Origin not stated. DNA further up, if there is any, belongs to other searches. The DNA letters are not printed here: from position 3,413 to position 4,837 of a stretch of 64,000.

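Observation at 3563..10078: Paralogous Tat-exported HExxH-family proteins: one with an intact motif, one EExxH lipoprotein-like, each coupled to a giant-adhesin gene start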

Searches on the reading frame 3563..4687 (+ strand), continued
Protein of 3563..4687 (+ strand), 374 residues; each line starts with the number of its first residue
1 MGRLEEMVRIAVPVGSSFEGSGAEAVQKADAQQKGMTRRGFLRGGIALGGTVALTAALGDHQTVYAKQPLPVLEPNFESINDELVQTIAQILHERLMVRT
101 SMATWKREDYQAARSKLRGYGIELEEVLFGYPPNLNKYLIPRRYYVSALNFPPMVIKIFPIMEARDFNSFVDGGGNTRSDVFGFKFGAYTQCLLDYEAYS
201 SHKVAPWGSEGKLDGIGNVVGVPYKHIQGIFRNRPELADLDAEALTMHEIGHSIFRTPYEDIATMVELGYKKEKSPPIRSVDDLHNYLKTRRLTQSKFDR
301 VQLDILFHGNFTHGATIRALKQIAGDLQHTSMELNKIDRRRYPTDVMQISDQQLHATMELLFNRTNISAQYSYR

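Call 62: predict_structure(alignment_id=A4)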
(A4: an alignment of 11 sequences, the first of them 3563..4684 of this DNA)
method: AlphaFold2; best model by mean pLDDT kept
length: 374 residues; sequences in the alignment: 11
mean_pLDDT: 79.1   pTM: 0.76
mean pLDDT of the five models: 79.1, 77.5, 76.5, 76.6, 74.0
residues with pLDDT >= 90: 206; 70-90: 75; 50-70: 23; < 50: 70
segments of 3 or more residues with pLDDT < 50: 1-68
pLDDT, mean of each block of 10 residues (from residue 1): 36 33 34 36 36 29 40 80 93 77 70 91 88 91 92 86 97 94 93 95 88 91 94 92 96 87 94 92 97 94 87 70 95 98 96 97 82 46
secondary structure, 60 per line:
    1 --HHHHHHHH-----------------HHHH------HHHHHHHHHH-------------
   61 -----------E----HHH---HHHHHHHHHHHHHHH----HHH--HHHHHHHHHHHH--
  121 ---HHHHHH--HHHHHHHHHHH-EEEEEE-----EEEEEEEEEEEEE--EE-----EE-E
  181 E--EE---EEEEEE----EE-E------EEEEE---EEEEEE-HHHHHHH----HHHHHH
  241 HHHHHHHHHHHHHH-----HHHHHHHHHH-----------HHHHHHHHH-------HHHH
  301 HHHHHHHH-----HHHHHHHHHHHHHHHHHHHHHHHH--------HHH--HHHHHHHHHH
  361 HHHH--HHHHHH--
elements in order: H3-10 H28-31 H38-47 H83-97 H107-118 H124-129 H132-142 E144-149 E155-167 E189-194 E209-213 E217-222 H224-230 H235-254 H260-269 H281-289 H297-308 H314-337 H351-364 H367-372

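Call 65: fold_search(model_id=the predicted structure, library=pdb)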
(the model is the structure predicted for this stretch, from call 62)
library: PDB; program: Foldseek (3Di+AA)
matches with E <= 10: 158; with E <= 0.001: 0
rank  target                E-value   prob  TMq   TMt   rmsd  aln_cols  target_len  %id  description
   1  8gcc_A                9.6e-01  0.02  0.09  0.05  27.6       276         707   14  T. cruzi topoisomerase II alpha bound to dsDNA and the covalent inhibitor CT1 (released 2023-07-12)
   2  1tt5_A                1.2e+00  0.03  0.12  0.10  23.4       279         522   11  Structure of APPBP1-UBA3-Ubc12N26: a unique E1-E2 interaction required for optimal conjugation of the ubiquitin-like p (released 2004-09-14)
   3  5tj4_I                1.3e+00  0.06  0.11  0.08  17.3       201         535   11  Gasdermin-B C-terminal domain containing the polymorphism residues Gly299:Pro306 fused to maltose binding protein (released 2017-02-01)
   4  6xz6_A                1.7e+00  0.04  0.11  0.16  20.4       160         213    9  Structure of the trypanosome brucei factor H receptor bound to domain D5 of bovine factor H (released 2020-03-25)
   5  5tj4_G                1.9e+00  0.05  0.13  0.10  17.0       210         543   14  Gasdermin-B C-terminal domain containing the polymorphism residues Gly299:Pro306 fused to maltose binding protein (released 2017-02-01)
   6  7rr6_B                1.9e+00  0.04  0.10  0.05  17.0       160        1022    9  Multidrug efflux pump subunit AcrB (released 2022-08-17)
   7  2rfn_B                2.1e+00  0.02  0.10  0.12  16.9       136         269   11  x-ray structure of c-Met with inhibitor. (released 2007-11-06)
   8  5tj4_J                2.5e+00  0.04  0.12  0.09  16.6       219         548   13  Gasdermin-B C-terminal domain containing the polymorphism residues Gly299:Pro306 fused to maltose binding protein (released 2017-02-01)
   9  9hwl_A                2.5e+00  0.04  0.10  0.05  16.5       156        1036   10  Structure of the co-purified multidrug transporter subunit ACRB in nandisc (released 2026-01-14)
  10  4il3_B                2.5e+00  0.02  0.14  0.12  24.6       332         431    9  Crystal Structure of S. mikatae Ste24p (released 2013-02-20)
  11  9n6t_A                2.8e+00  0.02  0.11  0.05  27.1       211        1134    9  FnCas9 scaRNA gRNA 1101 DNA non-productive state (released 2025-10-01)
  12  8cda_F                2.8e+00  0.01  0.10  0.10  17.8       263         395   11  Crystal structure of MAB_4123 from Mycobacterium abscessus (released 2023-05-10)
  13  7z3r_A                3.1e+00  0.06  0.13  0.27  16.2       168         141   14  Crystal structure of the mouse leptin:LepR-IgCRH2 complex to 2.95 A resolution. (released 2023-03-22)
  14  6vc2_A                3.2e+00  0.06  0.15  0.21  16.0       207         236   13  LRH-1 bound to SS-RJW100 and a fragment of the Tif2 Coactivator (released 2020-12-23)
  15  7ml0_B                3.2e+00  0.02  0.07  0.03  24.3       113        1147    4  RNA polymerase II pre-initiation complex (PIC1) (released 2022-02-02)
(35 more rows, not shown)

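Call 66: search_protein_families(library=pfam, proteins=[P0003, P0004, P0005, P0006, P0007, P0008, P0009, P0010, P0011], max_evalue=5)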
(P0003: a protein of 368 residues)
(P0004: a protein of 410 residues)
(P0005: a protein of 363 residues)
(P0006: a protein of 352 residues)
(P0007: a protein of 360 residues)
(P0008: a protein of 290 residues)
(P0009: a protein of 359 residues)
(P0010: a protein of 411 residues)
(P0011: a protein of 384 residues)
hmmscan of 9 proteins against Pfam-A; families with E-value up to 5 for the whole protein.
P0003 (368 aa): 3 families
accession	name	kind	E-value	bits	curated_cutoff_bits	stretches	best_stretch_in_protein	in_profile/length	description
PF11663.14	Toxin_YhaV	-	0.014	15.8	35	1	56-114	20-78/138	Toxin with endonuclease activity, of toxin-antitoxin system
PF21248.3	SoFic-like_C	-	0.019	15.6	27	1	240-298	18-71/76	Protein adenylyltransferase SoFic-like, C-terminal domain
PF12889.12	DUF3829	-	0.14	12.1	26.8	1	218-292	60-134/285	Protein of unknown function (DUF3829)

P0004 (410 aa): 0 families

P0005 (363 aa): 0 families

P0006 (352 aa): 1 family
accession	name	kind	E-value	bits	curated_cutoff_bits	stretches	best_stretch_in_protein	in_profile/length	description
PF06262.17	Zincin_1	-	0.19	12.2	22.4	1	191-216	68-93/97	Zincin-like metallopeptidase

P0007 (360 aa): 1 family
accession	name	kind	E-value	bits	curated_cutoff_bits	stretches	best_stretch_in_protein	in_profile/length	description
PF23678.1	YqhI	-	0.039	13.7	27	1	20-32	22-34/36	YqhI-like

P0008 (290 aa): 0 families

P0009 (359 aa): 0 families

P0010 (411 aa): 0 families

P0011 (384 aa): 3 families
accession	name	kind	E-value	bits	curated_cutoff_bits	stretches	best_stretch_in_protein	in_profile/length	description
PF17239.7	DUF5312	-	0.014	14.3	25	1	247-341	4-98/553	Family of unknown function (DUF5312)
PF23873.1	DUF7228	-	0.11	12.9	27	0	330-351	6-25/59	Family of unknown function (DUF7228)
PF02746.21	MR_MLE_N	-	0.13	12.9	22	1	96-132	53-89/117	Mandelate racemase / muconate lactonizing enzyme, N-terminal domain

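Call 70: fold_search(model_id=the predicted structure, library=viral)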
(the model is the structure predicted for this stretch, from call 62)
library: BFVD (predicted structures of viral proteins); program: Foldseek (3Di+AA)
matches with E <= 10: 127; with E <= 0.001: 0
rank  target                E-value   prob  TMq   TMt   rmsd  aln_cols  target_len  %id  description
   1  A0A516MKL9            1.6e-01  0.08  0.14  0.11  21.1       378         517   11  (no name in the UniProt tables at hand)
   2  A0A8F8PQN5            1.6e-01  0.04  0.10  0.07  28.3       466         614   11  Signal transducer and activator of transcription [Clandestinovirus]
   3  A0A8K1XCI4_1          2.0e-01  0.09  0.17  0.07  27.6       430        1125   14  (no name in the UniProt tables at hand)
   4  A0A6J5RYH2            3.1e-01  0.03  0.10  0.09  34.6       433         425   11  Uncharacterized protein [uncultured Caudovirales phage]
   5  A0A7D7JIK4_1          5.0e-01  0.06  0.15  0.07  17.8       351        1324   10  RNA-directed RNA polymerase L [Collembolan phasma-related virus OKIAV223]
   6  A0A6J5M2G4            5.0e-01  0.03  0.11  0.10  28.2       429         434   12  Uncharacterized protein [uncultured Caudovirales phage]
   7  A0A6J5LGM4            6.2e-01  0.06  0.11  0.16  17.6       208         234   13  Uncharacterized protein [uncultured Caudovirales phage]
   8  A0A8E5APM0            6.2e-01  0.02  0.11  0.08  27.8       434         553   14  Protein ORF20 [Anguillid herpesvirus 1]
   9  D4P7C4                6.5e-01  0.02  0.10  0.08  30.8       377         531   10  Gp013 [Rhodococcus phage ReqiPepy6]
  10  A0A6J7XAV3            6.9e-01  0.16  0.18  0.29   7.8       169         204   14  Peptidase M48 [uncultured Caudovirales phage]
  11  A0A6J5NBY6            6.9e-01  0.04  0.13  0.13  29.3       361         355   13  Uncharacterized protein [uncultured Caudovirales phage]
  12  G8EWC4                8.0e-01  0.04  0.11  0.12  21.8       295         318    9  (no name in the UniProt tables at hand)
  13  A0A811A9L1            8.9e-01  0.04  0.12  0.11  25.3       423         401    8  (no name in the UniProt tables at hand)
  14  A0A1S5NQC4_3          1.0e+00  0.02  0.11  0.04  23.3       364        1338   11  RNA-directed RNA polymerase L (Fragment) [Orthonairovirus chimense]
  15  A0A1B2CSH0            1.2e+00  0.02  0.08  0.11  28.1       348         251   10  PlxyGVORF45 protein [Plutella xylostella granulovirus]
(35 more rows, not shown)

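Call 79: search_protein_families(library=ncbifam, alignment_id=A4, max_evalue=1)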
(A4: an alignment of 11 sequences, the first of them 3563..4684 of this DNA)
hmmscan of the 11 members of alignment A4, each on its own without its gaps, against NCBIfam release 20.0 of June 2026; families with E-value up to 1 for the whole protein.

A. member 1, window:3563-4684:+ (374 aa): 1 family
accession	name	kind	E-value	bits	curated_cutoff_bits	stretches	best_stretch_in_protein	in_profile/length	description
TIGR01409.1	TAT_signal_seq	domain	0.21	12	16.7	1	37-57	2-21/29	twin-arginine translocation signal domain-containing protein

B. families by the number of members that match (of 11 scanned): 6 families
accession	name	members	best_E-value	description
TIGR01409.1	TAT_signal_seq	2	0.082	twin-arginine translocation signal domain-containing protein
NF008031.0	PRK10763.1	1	0.018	phospholipase A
NF052370.1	SelX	1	0.096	enterotoxin-like toxin X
TIGR00730.1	TIGR00730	1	0.11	TIGR00730 family Rossman fold protein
TIGR02811.1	formate_TAT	1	0.16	formate dehydrogenase region TAT target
NF004532.0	PRK05880.1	1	0.72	F0F1 ATP synthase subunit C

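Call 88: search_protein_families(library=padloc, proteins=[window:3563-4684:+, P0005], max_evalue=0.01)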
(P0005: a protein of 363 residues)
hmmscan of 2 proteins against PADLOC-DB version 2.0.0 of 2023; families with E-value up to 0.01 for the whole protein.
window:3563-4684:+ (374 aa): 0 families

P0005 (363 aa): 0 families

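Call 90: list_cluster_members(proteins=[P0003, P0004, P0007, P0010, P0011, P0002, P0006, P0008, P0009])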
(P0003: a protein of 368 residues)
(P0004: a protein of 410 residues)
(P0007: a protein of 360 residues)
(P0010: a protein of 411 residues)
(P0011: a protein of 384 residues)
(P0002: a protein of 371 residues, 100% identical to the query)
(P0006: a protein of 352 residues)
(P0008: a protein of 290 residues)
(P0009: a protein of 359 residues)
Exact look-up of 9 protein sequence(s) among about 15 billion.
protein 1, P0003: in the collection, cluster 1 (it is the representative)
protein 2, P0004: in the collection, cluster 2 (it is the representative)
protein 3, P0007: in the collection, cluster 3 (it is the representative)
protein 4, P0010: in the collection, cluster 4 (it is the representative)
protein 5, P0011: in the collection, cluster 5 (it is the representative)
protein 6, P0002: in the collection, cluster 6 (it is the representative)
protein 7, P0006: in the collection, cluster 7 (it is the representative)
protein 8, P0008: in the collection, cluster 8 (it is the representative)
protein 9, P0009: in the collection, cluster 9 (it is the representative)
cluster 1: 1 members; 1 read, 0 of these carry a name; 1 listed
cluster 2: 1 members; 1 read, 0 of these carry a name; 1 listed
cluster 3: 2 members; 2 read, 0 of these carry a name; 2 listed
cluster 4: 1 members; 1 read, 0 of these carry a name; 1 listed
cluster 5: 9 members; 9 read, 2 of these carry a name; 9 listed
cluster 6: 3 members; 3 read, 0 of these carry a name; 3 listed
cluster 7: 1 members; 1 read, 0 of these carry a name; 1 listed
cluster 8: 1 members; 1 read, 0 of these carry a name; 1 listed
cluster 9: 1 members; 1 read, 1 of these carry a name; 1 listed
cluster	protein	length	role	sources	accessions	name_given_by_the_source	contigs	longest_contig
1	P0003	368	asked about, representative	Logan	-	-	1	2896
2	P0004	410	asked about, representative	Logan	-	-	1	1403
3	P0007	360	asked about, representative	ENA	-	-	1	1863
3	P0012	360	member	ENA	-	-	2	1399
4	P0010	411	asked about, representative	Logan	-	-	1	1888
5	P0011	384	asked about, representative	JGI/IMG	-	-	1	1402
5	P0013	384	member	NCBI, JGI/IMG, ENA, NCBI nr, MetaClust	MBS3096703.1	hypothetical protein J4480_04655 [Candidatus Woesearchaeota archaeon] | hypothetical protein [Candidatus Woesearchaeota archaeon] | \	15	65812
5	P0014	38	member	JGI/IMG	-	hypothetical protein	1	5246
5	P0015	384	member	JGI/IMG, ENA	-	-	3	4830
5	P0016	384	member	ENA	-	-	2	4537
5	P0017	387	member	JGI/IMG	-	-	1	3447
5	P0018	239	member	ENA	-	-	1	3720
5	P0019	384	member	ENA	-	-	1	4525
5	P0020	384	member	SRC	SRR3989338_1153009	-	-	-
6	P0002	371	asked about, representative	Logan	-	-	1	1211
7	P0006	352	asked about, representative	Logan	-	-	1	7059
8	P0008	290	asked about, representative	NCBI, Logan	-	-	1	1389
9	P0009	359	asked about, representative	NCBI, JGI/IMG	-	hypothetical protein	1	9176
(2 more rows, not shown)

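Call 91: find_encoding_contigs(protein=P0013, flank=10000, max_places=4)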
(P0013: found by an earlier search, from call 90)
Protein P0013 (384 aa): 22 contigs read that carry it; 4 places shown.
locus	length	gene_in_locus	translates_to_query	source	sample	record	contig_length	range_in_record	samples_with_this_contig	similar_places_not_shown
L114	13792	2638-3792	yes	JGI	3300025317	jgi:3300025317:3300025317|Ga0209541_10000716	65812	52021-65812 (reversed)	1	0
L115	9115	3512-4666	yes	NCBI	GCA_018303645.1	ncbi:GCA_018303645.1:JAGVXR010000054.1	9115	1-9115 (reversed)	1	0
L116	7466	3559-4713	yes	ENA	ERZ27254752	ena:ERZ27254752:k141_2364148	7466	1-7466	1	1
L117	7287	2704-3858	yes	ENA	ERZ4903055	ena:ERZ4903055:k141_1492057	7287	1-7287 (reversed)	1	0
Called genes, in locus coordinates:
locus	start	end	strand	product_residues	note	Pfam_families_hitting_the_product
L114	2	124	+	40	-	?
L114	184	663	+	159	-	-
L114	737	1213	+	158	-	-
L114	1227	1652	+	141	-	-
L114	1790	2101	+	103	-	PF03683:UPF0175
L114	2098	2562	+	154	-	PF11848:DUF3368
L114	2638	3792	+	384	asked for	-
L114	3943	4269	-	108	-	PF02452:PemK_toxin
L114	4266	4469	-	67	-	-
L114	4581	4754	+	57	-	PF11617:Cu-binding_MopE (faint)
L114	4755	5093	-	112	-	-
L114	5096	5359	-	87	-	PF04365:BrnT_toxin (faint)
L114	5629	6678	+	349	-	-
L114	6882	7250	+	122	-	PF27806:HxsD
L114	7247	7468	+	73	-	-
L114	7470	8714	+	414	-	-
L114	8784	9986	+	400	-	PF01637:ATPase_2 (faint), PF13173:AAA_14, PF13635:DUF4143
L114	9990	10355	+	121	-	PF11848:DUF3368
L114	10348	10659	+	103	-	PF03683:UPF0175, PF24001:DUF7317 (weak)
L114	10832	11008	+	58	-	-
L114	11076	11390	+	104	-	PF01909:NTP_transf_2, PF18765:Polbeta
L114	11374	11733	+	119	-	PF01934:HepT-like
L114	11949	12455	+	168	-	PF11848:DUF3368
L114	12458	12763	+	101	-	PF03683:UPF0175, PF24001:DUF7317 (weak)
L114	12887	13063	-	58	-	-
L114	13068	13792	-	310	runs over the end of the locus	PF01420:Methylase_S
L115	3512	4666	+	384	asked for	-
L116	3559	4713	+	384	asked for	-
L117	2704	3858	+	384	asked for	-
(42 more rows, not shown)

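Call 96: find_encoding_contigs(protein=P0009, flank=8000, max_places=2)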
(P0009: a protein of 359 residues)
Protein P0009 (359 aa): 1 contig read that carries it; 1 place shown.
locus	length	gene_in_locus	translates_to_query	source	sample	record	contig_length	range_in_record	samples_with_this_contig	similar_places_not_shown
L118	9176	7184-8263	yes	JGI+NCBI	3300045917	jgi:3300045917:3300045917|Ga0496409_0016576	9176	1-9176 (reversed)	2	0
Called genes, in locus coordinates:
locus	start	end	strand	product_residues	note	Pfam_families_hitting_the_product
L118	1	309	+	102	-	?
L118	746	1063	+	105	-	PF06082:YjbH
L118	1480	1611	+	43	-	-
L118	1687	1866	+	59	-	-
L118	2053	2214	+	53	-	-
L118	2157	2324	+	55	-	-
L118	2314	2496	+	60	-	PF06082:YjbH (weak)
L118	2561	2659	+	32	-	-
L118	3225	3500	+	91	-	PF00301:Rubredoxin, PF21349:RUBY_RBDX (faint)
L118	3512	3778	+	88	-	PF01259:SAICAR_synt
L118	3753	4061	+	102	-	PF01259:SAICAR_synt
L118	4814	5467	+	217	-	PF00072:Response_reg, PF08281:Sigma70_r4_2, PF00196:GerE, PF04545:Sigma70_r4 (weak)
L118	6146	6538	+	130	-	PF00196:GerE, PF08281:Sigma70_r4_2 (weak)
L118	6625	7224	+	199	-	-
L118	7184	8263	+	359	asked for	-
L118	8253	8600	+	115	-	-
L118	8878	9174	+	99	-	?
